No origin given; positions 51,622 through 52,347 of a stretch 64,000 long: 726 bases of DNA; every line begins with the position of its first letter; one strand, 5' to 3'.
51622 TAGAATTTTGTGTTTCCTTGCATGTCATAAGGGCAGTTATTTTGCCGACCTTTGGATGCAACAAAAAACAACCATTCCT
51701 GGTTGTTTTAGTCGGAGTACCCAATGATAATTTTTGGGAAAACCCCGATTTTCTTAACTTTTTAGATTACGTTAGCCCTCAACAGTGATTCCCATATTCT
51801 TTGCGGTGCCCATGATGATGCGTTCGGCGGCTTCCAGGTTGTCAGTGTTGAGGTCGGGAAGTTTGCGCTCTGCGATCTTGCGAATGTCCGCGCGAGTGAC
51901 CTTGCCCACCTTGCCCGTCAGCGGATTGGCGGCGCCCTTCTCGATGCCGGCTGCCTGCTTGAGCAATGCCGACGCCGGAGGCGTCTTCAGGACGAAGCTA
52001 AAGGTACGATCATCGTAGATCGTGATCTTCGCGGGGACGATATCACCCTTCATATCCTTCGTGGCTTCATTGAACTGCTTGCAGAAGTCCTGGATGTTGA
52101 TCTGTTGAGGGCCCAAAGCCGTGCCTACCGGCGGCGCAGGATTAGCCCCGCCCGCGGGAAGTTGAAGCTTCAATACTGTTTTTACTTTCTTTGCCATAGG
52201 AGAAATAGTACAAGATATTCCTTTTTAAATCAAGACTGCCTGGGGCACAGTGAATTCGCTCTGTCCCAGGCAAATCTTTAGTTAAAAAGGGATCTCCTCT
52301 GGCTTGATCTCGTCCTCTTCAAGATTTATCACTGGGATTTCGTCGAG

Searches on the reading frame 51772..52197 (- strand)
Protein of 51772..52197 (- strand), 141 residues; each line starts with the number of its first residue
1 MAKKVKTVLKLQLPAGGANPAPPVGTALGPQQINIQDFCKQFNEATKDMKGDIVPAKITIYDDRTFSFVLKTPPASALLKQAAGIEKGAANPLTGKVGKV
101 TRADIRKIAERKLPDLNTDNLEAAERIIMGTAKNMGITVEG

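Call 16: find_encoding_contigs(protein=window:51772-52197:-, flank=10000, max_places=10)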
Protein window:51772-52197:- (141 aa): no gene with exactly this product is on record in the collection.
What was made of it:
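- Tried and rejected: Look-up of rplK found no record (call 16).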

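Call 17: find_related_loci(query=window:51772-52197:-, collection=genome_contigs, flank=10000)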
Query window:51772-52197:- (141 aa) in genome_contigs; peptide patterns used: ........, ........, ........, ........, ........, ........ (x = any residue, [..] = any of these).
599 stretches matched a pattern (row limit reached: there are more); 349 encode a relative of the query (tblastn E <= 1e-3); the best 80 are kept; 80 distinct loci.
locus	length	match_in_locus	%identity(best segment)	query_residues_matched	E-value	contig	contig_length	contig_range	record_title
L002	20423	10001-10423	90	1-141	2e-82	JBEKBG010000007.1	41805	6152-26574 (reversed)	MAG: Minisyncoccia bacterium isolate SPRUCE 130 SPRUCE_130_7, whole genome shotgun sequence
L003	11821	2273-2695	91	1-141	1e-82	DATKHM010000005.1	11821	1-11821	MAG TPA_asm: Candidatus Paceibacterota bacterium isolate SMAG_U14577 k141_61022, whole genome shotgun sequence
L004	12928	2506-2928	91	1-141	2e-82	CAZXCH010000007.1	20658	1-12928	MAG TPA_asm: uncultured Candidatus Saccharibacteria bacterium isolate binchicken_co241_385 genome assembly, contig: NODE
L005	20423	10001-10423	90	1-141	5e-82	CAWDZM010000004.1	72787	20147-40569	MAG: uncultured bacterium isolate MFD01223.bin.1.73 genome assembly, contig: contig_7365, whole genome shotgun sequence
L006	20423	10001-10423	89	1-141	4e-79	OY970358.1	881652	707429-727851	MAG: uncultured bacterium isolate MFD00082.bin.c.7 genome assembly, chromosome: 1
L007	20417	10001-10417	88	1-139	3e-78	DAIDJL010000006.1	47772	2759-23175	MAG TPA_asm: Candidatus Parcubacteria bacterium isolate clean384 k141_52502, whole genome shotgun sequence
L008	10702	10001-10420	84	1-140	9e-76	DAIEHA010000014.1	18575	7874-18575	MAG TPA_asm: Candidatus Parcubacteria bacterium isolate clean996 NODE_14_length_18575_cov_6.018867, whole genome shotgun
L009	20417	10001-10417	83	1-139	2e-74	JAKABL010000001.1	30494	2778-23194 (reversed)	MAG: bacterium isolate WH2.bin17 NODE_2332_length_30494_cov_3.904633, whole genome shotgun sequence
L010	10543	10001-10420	81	1-140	3e-73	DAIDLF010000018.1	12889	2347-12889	MAG TPA_asm: Candidatus Parcubacteria bacterium isolate clean422 k141_1404839, whole genome shotgun sequence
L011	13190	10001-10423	79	1-141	1e-72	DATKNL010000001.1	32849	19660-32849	MAG TPA_asm: Candidatus Paceibacterota bacterium isolate SMAG_U14736 k141_409743, whole genome shotgun sequence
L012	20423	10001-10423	85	1-141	1e-72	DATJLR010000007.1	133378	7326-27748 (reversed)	MAG TPA_asm: Candidatus Paceibacterota bacterium isolate SMAG_U14814 k141_3708154, whole genome shotgun sequence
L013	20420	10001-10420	78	1-140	1e-71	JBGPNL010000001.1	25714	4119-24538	MAG: Candidatus Paceibacteria bacterium isolate OBJ_0618_7090110_215 k141_5869410_length_25714_cov_12.0348, whole genome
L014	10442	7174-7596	84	1-141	7e-71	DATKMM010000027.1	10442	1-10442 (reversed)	MAG TPA_asm: Candidatus Paceibacterota bacterium isolate SMAG_U14711 k141_3544091, whole genome shotgun sequence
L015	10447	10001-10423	82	1-141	1e-69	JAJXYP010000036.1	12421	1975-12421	MAG: bacterium isolate BP6.bin90 NODE_8455_length_12421_cov_1.080446, whole genome shotgun sequence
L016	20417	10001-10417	86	1-139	1e-69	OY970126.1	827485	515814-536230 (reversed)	MAG: uncultured bacterium isolate MFD05512.bin.c.3 genome assembly, chromosome: 1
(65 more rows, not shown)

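Call 21: search_protein_families(library=pfam, max_evalue=0.01, proteins=[L009:15869-17392:+, L009:11007-11630:-, L009:17464-17814:+, L009:17831-18190:+, L009:18560-19243:+, L009:19308-19964:-, L009:11869-12315:+, L009:17919-18635:+])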
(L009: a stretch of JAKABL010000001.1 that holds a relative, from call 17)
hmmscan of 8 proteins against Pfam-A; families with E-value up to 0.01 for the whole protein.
L009:15869-17392:+ (507 aa): 2 families
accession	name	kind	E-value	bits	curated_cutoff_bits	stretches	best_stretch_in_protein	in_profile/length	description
PF03781.23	FGE-sulfatase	-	3.7e-11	43.6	23.3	1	268-507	68-255/255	Sulfatase-modifying factor enzyme 1-like domain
PF07963.17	N_methyl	-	1.9e-07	30.8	21.2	1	28-49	5-26/27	Prokaryotic N-terminal methylation motif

L009:11007-11630:- (207 aa): 0 families

L009:17464-17814:+ (116 aa): 3 families
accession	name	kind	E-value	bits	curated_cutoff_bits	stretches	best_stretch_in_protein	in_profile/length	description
PF22296.2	bAvd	-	4e-28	98.5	40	1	6-109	2-106/107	bAvd-like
PF05635.17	23S_rRNA_IVP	-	7.9e-09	36.1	33.8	1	4-104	2-105/106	23S rRNA-intervening sequence protein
PF01548.23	DEDD_Tnp_IS110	-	0.0022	18.2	29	1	36-82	89-136/155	Transposase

L009:17831-18190:+ (119 aa): 0 families

L009:18560-19243:+ (227 aa): 1 family
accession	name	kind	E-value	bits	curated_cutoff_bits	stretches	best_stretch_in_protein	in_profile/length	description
PF00078.32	RVT_1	-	5.6e-16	59.3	29.6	1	16-156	62-204/205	Reverse transcriptase (RNA-dependent DNA polymerase)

L009:19308-19964:- (218 aa): 1 family
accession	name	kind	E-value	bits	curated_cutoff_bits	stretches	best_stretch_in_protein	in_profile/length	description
PF02661.23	Fic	-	7.5e-13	49.6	24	1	39-158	2-93/93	Fic/DOC family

L009:11869-12315:+ (148 aa): 0 families

L009:17919-18635:+ (238 aa): 1 family
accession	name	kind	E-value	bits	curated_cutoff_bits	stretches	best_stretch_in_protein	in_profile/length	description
PF00078.32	RVT_1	-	0.0076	16.4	29.6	0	152-214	7-68/205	Reverse transcriptase (RNA-dependent DNA polymerase)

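Call 26: search_protein_families(library=pfam, max_evalue=0.01, proteins=[L007:11384-12040:+, L007:12117-12626:+, L007:12912-13934:+, L007:11342-11944:-, L007:18726-18968:+, L007:12067-12474:-, L007:15537-17456:+])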
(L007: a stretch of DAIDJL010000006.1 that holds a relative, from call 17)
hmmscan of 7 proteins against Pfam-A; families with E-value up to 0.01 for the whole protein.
L007:11384-12040:+ (218 aa): 0 families

L007:12117-12626:+ (169 aa): 0 families

L007:12912-13934:+ (340 aa): 1 family
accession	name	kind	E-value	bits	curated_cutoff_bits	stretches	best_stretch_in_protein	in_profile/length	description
PF00078.32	RVT_1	-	4.4e-25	89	29.6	1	84-286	9-203/205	Reverse transcriptase (RNA-dependent DNA polymerase)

L007:11342-11944:- (200 aa): 0 families

L007:18726-18968:+ (80 aa): 1 family
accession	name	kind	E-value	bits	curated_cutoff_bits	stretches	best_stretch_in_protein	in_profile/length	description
PF04545.22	Sigma70_r4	-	6.7e-14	51.6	24.1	1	20-68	3-47/50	Sigma-70, region 4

L007:12067-12474:- (135 aa): 0 families

L007:15537-17456:+ (639 aa): 0 families

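Call 48: search_protein_families(library=phrogs, max_evalue=0.01, proteins=[L009:14977-15723:+, L007:17863-18630:+])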
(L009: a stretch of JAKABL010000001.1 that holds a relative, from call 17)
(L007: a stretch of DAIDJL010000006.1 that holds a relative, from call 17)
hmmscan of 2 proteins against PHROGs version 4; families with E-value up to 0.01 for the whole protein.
L009:14977-15723:+ (248 aa): 2 families
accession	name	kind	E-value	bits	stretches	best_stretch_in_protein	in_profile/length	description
phrog_1008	-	other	4e-31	109.6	2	37-221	23-185/329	DNA methyltransferase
phrog_27243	-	unknown function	0.00095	20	1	223-245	174-196/248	-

L007:17863-18630:+ (255 aa): 2 families
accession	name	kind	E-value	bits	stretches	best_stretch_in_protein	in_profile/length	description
phrog_1008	-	other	6.2e-29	102.4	1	16-248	4-282/329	DNA methyltransferase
phrog_27243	-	unknown function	0.0038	18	1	228-245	179-196/248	-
